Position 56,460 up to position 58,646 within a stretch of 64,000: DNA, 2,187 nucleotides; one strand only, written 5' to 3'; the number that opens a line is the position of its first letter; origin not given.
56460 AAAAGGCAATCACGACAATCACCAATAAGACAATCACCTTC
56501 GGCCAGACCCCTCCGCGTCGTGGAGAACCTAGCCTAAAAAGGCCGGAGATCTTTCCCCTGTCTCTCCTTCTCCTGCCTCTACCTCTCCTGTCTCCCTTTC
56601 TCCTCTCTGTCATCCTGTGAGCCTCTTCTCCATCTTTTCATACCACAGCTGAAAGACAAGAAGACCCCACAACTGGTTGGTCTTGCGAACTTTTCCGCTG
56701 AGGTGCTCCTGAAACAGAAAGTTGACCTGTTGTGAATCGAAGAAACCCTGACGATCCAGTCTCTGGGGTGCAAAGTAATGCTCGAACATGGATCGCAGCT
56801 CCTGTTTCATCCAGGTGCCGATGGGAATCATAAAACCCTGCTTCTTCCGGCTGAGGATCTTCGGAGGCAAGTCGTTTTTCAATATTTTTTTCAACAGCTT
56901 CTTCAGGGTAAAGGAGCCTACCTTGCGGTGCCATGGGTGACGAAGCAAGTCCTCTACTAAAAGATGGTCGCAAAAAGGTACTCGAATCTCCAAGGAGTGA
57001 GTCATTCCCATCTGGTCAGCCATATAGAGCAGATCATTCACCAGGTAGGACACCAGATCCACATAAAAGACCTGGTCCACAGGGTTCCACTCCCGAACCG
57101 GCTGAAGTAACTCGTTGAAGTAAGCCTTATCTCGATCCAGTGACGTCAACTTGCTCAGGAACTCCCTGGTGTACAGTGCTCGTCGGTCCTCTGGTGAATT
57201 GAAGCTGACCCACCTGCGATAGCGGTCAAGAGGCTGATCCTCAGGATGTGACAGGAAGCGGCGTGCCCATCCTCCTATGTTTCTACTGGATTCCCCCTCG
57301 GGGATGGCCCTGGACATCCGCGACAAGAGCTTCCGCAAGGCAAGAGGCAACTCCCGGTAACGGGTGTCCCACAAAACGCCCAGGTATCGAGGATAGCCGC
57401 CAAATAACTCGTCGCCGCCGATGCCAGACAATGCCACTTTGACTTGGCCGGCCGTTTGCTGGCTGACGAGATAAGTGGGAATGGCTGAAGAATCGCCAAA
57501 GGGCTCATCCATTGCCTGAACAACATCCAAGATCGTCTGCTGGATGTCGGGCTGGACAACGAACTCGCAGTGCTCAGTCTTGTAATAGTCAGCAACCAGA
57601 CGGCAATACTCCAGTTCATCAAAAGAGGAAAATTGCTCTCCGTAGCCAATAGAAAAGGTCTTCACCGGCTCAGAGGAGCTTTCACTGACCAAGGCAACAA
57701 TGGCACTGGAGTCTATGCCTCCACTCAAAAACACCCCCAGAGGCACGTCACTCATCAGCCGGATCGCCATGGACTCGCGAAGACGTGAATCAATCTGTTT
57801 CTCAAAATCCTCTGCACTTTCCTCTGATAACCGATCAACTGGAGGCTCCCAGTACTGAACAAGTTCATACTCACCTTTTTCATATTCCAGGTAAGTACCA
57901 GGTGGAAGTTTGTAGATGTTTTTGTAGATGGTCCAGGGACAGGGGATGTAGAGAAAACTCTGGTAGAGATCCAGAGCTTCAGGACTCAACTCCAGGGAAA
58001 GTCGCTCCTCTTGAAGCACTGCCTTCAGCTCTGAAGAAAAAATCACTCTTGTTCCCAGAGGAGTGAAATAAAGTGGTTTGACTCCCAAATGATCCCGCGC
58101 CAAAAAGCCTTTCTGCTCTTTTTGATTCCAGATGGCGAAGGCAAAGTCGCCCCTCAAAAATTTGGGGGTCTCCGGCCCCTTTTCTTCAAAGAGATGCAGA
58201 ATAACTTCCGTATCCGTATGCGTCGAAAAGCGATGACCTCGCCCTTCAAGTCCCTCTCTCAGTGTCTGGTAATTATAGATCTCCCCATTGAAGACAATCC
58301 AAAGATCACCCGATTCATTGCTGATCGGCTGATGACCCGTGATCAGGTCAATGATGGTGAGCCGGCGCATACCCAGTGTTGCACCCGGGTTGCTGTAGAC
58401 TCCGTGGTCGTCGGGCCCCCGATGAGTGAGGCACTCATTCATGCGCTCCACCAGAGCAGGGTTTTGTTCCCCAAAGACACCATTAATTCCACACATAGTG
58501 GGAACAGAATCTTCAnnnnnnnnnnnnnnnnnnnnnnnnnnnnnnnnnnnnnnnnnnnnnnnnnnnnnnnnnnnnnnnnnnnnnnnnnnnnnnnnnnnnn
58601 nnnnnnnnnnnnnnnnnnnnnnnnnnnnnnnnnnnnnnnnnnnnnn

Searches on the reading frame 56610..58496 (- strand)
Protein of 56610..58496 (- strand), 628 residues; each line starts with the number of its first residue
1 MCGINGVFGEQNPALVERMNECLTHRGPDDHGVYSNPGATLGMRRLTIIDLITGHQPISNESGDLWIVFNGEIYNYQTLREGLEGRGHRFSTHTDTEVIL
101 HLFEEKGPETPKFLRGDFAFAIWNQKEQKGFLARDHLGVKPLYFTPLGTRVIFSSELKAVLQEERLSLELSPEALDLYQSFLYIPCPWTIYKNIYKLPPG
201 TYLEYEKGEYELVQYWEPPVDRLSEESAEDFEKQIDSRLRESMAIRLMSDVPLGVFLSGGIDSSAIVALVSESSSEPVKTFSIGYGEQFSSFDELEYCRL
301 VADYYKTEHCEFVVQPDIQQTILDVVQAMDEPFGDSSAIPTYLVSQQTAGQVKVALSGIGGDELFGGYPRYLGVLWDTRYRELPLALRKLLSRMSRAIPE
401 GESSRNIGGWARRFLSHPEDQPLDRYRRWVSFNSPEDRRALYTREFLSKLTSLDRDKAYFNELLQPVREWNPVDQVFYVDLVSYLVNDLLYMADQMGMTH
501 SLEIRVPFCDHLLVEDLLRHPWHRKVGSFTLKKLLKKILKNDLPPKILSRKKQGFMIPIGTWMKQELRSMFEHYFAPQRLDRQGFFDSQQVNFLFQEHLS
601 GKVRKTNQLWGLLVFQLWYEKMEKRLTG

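Call 13: search_protein_families(library=pfam, proteins=[window:56610-58496:-])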
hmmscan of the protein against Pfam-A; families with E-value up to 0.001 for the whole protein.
window:56610-58496:- (628 aa): 3 families
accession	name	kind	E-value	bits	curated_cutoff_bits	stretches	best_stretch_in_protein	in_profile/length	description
PF00733.27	Asn_synthase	-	3.1e-94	317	21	1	235-620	2-354/354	Asparagine synthase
PF13537.11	GATase_7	-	3.5e-43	147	25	1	44-161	2-122/123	Glutamine amidotransferase domain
PF13522.11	GATase_6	-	5e-37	127.3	27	1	28-156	1-130/130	Glutamine amidotransferase domain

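Call 59: search_protein_families(library=ncbifam, proteins=[window:56610-58496:-], max_evalue=0.00001)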
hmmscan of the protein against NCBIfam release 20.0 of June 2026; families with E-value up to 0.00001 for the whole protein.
window:56610-58496:- (628 aa): 9 families
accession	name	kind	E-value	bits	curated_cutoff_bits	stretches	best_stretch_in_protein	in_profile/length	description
TIGR03108.1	eps_aminotran_1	hypoth_equivalog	2.5e-165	551.7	816.9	1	1-618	1-624/628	XrtA/PEP-CTERM system amidotransferase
TIGR01536.1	asn_synth_AEB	equivalog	5.5e-137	457.9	267.1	1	2-555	1-517/517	asparagine synthase (glutamine-hydrolyzing)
TIGR03104.1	trio_amidotrans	equivalog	7.1e-117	391.1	570.1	2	1-371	1-383/589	N-acetylglutaminylglutamine amidotransferase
NF006949.0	PRK09431.1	equivalog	6.2e-91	305.6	499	3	1-163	1-168/554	asparagine synthase B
NF033535.1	lass_lactam_cya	exception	1.8e-63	215.2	525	1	1-365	1-376/668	lasso peptide isopeptide bond-forming cyclase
NF033561.1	macrolact_Ik_Al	subfamily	9e-19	67.5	300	1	120-379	83-345/561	albusnodin/ikarugamycin family macrolactam cyclase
NF001484.0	PRK00331.1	subfamily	7.5e-13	47.7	381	1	57-163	87-201/601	isomerizing glutamine--fructose-6-phosphate transaminase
TIGR01135.1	glmS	equivalog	1.8e-12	46.6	418.05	1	57-170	86-207/607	glutamine--fructose-6-phosphate transaminase (isomerizing)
TIGR01134.1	purF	equivalog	1.4e-11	44.4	350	1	55-173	84-212/432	amidophosphoribosyltransferase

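Call 81: search_protein_families(library=pfam, proteins=[L017:4216-5298:-], max_evalue=0.01)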
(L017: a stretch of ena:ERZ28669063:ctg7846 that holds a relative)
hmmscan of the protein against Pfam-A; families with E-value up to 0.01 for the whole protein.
L017:4216-5298:- (360 aa): 7 families
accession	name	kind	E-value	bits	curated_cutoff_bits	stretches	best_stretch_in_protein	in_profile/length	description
PF01408.29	GFO_IDH_MocA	-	1.9e-29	103.3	24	1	12-131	1-120/120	Oxidoreductase family, NAD-binding Rossmann fold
PF22725.1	GFO_IDH_MocA_C3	-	5.8e-15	55.8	27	1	139-248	1-123/124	GFO/IDH/MocA C-terminal domain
PF02894.22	GFO_IDH_MocA_C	-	3e-10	40.7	22.9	1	143-350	1-217/218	Oxidoreductase family, C-terminal alpha/beta domain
PF02629.25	CoA_binding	-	7.1e-06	27.1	22.3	1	12-99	4-89/97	CoA binding domain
PF03447.22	NAD_binding_3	-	2e-05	25.7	24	1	18-128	1-114/116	Homoserine dehydrogenase, NAD binding domain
PF03807.23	F420_oxidored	-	0.003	18.5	21.6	1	13-99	1-87/94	NADP oxidoreductase coenzyme F420-dependent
PF01118.30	Semialdhyde_dh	-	0.0092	16.8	26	0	13-100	1-93/121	Semialdehyde dehydrogenase, NAD binding domain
